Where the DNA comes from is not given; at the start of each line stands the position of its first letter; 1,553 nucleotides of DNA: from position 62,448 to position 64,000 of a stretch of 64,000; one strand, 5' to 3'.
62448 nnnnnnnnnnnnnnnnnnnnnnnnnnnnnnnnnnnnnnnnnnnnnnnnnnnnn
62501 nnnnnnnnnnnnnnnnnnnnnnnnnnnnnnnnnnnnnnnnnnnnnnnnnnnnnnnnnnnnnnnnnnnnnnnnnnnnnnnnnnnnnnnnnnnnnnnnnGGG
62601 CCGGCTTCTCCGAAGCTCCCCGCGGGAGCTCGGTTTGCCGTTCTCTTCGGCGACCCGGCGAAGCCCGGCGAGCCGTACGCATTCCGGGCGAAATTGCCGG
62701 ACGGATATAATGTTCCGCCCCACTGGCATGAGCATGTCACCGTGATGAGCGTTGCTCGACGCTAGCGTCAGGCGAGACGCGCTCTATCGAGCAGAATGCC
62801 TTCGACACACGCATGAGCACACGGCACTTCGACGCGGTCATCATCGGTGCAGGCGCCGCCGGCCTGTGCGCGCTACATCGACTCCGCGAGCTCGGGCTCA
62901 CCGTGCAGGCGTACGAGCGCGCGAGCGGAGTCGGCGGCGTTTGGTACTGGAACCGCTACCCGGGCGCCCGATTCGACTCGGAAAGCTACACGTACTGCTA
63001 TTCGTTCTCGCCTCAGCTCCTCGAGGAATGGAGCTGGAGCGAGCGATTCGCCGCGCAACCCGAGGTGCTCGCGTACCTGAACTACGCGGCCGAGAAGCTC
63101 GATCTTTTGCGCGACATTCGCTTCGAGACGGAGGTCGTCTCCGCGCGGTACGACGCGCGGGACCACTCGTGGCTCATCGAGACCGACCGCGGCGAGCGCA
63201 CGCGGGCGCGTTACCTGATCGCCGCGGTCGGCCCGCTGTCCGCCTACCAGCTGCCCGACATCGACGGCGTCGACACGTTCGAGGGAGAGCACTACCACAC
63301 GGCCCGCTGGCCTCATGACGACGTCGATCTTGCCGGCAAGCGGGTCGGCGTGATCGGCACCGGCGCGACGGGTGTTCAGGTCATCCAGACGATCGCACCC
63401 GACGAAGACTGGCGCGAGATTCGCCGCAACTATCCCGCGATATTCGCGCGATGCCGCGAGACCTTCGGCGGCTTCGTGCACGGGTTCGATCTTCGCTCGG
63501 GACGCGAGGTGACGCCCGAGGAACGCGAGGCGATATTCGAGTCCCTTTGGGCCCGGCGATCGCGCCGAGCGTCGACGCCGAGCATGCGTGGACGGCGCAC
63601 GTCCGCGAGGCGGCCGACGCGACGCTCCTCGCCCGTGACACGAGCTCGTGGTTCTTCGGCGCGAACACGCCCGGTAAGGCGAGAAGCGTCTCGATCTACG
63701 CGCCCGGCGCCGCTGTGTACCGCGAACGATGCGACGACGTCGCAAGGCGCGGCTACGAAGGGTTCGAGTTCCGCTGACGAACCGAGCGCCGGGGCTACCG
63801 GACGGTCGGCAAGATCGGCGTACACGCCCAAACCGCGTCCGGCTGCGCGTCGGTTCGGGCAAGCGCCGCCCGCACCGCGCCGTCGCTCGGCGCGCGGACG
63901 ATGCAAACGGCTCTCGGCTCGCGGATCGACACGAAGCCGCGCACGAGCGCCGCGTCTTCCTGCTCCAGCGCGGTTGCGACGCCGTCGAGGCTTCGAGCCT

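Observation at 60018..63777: Gene graveyard: five juxtaposed enzyme fragments around one intact permease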

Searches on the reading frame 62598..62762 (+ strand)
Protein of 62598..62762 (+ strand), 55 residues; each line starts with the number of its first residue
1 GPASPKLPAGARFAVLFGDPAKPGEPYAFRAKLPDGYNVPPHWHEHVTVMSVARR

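Call 4: search_protein_families(library=pfam, max_evalue=0.01, proteins=[window:62598-62762:+])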
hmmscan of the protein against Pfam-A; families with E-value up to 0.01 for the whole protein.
seq(55 aa): 0 families

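Call 49: search_protein_representatives(protein=window:62598-62762:+)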
Query: 55 residues. Proteins with E-value up to 0.001 (for the whole library): 1028; up to 1e-10: 26; up to 1e-30: 0. The best 150 are listed.
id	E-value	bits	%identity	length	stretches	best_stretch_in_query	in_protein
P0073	1.0e-18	82.2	84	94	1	1-49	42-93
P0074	6.5e-18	79.7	80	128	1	1-50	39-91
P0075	5.0e-17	76.9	78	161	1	1-51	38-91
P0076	9.2e-17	76.1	78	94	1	1-49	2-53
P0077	3.2e-16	74.4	78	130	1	1-49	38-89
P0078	7.6e-16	73.2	74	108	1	2-51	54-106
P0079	9.5e-16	72.9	77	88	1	1-43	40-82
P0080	1.1e-14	69.6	52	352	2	2-46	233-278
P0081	1.0e-12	63.4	73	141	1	1-50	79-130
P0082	1.3e-12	63.1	67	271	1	1-45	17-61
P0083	1.6e-12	62.8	51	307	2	5-46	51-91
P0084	1.7e-12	62.7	58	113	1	1-50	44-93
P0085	1.9e-12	62.5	71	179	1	1-49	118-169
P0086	2.1e-12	62.4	48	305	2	5-52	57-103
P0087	4.9e-12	61.3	62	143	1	1-45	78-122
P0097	7.4e-11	57.5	68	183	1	1-51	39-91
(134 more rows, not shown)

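Call 51: search_protein_families(library=pfam, max_evalue=0.01, proteins=[P0074, P0075, P0077, P0097])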
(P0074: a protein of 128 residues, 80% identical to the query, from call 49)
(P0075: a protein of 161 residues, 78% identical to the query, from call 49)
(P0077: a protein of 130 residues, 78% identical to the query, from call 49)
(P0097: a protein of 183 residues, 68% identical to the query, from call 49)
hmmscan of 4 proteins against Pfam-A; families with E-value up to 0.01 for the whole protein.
P0074 (128 aa): 2 families
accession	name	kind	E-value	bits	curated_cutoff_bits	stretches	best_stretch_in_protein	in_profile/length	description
PF07883.17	Cupin_2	-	0.0003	20.9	27.2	1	72-97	7-31/70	Cupin domain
PF12973.13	Cupin_7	-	0.0011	19.2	27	1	29-97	4-66/105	ChrR Cupin-like domain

P0075 (161 aa): 3 families
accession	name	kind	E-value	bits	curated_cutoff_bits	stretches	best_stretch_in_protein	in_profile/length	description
PF14499.12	DUF4437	-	7.8e-08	32.2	24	1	62-145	35-116/250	Domain of unknown function (DUF4437)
PF07883.17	Cupin_2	-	2.9e-07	30.6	27.2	1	69-135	4-65/70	Cupin domain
PF12973.13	Cupin_7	-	1.3e-05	25.4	27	1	30-142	6-104/105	ChrR Cupin-like domain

P0077 (130 aa): 3 families
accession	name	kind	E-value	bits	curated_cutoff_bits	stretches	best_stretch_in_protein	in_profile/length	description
PF14499.12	DUF4437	-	0.00072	19.2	24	0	64-95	37-68/250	Domain of unknown function (DUF4437)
PF12973.13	Cupin_7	-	0.001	19.3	27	1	28-95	4-65/105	ChrR Cupin-like domain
PF07883.17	Cupin_2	-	0.0028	17.7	27.2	1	69-97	4-32/70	Cupin domain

P0097 (183 aa): 3 families
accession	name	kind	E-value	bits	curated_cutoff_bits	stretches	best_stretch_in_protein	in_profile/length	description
PF12973.13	Cupin_7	-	5.6e-05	23.4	27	1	45-100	16-70/105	ChrR Cupin-like domain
PF14499.12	DUF4437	-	0.00014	21.6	24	1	53-97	26-70/250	Domain of unknown function (DUF4437)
PF07883.17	Cupin_2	-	0.00087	19.4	27.2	1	68-101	3-36/70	Cupin domain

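Call 52: find_encoding_contigs(protein=P0075, flank=8000, max_places=4)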
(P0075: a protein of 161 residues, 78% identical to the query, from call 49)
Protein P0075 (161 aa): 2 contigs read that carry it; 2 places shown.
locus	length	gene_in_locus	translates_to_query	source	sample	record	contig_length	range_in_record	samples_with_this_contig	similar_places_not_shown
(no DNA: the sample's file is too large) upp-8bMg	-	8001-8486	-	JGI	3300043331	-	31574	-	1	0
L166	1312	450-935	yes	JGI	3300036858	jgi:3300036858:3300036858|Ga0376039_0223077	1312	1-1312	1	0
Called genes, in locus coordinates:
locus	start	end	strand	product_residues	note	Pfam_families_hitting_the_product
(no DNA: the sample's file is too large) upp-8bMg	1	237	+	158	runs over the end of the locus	PF01402:RHH_1 (weak), PF08753:NikR_C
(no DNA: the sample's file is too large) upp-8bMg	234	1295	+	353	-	PF03824:NicO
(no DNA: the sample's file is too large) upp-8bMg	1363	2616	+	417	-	PF00561:Abhydrolase_1 (weak), PF12697:Abhydrolase_6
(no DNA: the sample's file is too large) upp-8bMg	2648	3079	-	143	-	-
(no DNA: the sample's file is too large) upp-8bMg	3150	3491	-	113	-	PF13442:Cytochrome_CBB3 (weak)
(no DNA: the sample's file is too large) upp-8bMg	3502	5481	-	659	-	PF02776:TPP_enzyme_N, PF00205:TPP_enzyme_M, PF02775:TPP_enzyme_C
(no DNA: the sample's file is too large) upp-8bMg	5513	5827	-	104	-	PF13442:Cytochrome_CBB3, PF00034:Cytochrom_C (weak)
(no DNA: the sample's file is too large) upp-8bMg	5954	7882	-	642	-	PF02776:TPP_enzyme_N, PF00205:TPP_enzyme_M, PF02775:TPP_enzyme_C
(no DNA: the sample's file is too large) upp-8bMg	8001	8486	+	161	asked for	PF12973:Cupin_7 (weak), PF14499:DUF4437 (weak), PF07883:Cupin_2 (weak)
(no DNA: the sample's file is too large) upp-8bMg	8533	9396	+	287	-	PF23678:YqhI (weak), PF01738:DLH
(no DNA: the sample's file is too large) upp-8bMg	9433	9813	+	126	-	-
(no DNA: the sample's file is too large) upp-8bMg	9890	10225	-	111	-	PF13442:Cytochrome_CBB3, PF00034:Cytochrom_C (faint)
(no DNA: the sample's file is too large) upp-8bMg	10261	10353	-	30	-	?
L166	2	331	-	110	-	?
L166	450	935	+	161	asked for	PF12973:Cupin_7 (weak), PF14499:DUF4437 (weak), PF07883:Cupin_2 (weak)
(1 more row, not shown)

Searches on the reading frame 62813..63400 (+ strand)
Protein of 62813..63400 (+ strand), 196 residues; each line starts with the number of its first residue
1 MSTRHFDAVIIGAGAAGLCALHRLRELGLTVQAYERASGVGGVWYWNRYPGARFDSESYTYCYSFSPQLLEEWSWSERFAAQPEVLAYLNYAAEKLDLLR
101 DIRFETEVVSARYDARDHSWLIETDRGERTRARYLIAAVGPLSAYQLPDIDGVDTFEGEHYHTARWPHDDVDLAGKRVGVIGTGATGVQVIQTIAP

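Call 15: find_related_loci(query=window:62813-63400:+, collection=metagenome_contigs, flank=10000)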
Query seq(196 aa) (196 aa) in metagenome_contigs; peptide patterns used: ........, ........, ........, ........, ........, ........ (x = any residue, [..] = any of these).
600 stretches matched a pattern (row limit reached: there are more); 563 encode a relative of the query (tblastn E <= 1e-3); the best 80 are kept; 80 distinct loci.
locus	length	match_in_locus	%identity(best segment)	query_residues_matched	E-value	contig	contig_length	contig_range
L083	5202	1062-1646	91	1-195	1e-119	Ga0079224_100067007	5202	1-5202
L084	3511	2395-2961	76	7-195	1e-98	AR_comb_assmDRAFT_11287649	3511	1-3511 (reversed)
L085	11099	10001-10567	71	7-195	2e-92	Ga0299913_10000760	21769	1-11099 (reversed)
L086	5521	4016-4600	61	1-195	4e-83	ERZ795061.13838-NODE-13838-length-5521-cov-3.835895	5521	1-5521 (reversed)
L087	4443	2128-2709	60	2-195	9e-76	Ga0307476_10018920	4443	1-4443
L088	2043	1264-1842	58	3-195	2e-77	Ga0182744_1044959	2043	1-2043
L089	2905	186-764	58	3-195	9e-76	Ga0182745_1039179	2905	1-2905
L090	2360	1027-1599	58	5-195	6e-76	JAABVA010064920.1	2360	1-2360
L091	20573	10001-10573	56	5-195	2e-73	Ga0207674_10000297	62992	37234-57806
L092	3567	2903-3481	58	3-195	2e-73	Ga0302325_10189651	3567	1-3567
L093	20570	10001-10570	56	6-195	5e-73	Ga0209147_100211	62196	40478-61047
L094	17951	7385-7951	60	7-195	5e-73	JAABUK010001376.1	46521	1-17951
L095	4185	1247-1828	54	2-195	3e-73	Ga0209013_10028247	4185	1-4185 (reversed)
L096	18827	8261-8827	58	7-195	1e-72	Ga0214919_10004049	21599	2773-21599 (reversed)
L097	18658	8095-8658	59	7-194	1e-72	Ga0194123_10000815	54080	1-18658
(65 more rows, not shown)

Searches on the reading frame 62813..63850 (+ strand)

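Call 4: search_protein_families(library=pfam, max_evalue=0.01, proteins=[window:62813-63850:+])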
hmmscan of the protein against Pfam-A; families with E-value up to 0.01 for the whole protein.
seq(346 aa): 11 families
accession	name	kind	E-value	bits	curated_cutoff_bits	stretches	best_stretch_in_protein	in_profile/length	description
PF00743.25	FMO-like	-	8.9e-12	44.7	22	1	9-192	5-200/532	Flavin-binding monooxygenase-like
PF13738.12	Pyr_redox_3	-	1.7e-10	41.1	30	1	9-189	1-178/305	Pyridine nucleotide-disulphide oxidoreductase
PF13450.12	NAD_binding_8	-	4.3e-10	40.2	21.9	1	10-62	1-53/68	NAD(P)-binding Rossmann-like domain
PF07992.20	Pyr_redox_2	-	6.2e-10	39.4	26.1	1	7-193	2-160/291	Pyridine nucleotide-disulphide oxidoreductase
PF01266.30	DAO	-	4.1e-07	30.3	27.9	2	101-193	165-260/353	FAD dependent oxidoreductase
PF13434.12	Lys_Orn_oxgnase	-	1.2e-06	28.4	21.3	1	80-199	92-212/339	L-lysine 6-monooxygenase/L-ornithine 5-monooxygenase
PF01494.25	FAD_binding_3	-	3.1e-05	23.8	22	0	80-144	97-162/349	FAD binding domain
PF03486.20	HI0933_like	-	0.00018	21.5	50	0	7-41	2-36/244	HI0933-like protein Rossmann domain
PF02826.25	2-Hacid_dh_C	-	0.00031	20.6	25.1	0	168-194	29-55/178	D-isomer specific 2-hydroxyacid dehydrogenase, NAD binding domain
PF13454.12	NAD_binding_9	-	0.0018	18.7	21.8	0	9-54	1-51/155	FAD-NAD(P)-binding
PF00890.30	FAD_binding_2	-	0.0018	18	20.4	1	7-42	1-36/414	FAD binding domain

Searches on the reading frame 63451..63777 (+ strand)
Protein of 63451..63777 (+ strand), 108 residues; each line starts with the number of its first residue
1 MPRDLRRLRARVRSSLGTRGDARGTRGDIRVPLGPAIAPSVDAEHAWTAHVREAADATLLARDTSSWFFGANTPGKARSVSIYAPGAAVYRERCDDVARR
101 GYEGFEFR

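Call 4: search_protein_families(library=pfam, max_evalue=0.01, proteins=[window:63451-63774:+])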
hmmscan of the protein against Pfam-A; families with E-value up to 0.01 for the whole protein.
seq(108 aa): 0 families

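Call 71: find_encoding_contigs(protein=window:63451-63777:+, flank=10000, max_places=5)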
Protein window:63451-63777:+ (108 aa): no gene with exactly this product is on record in the collection.
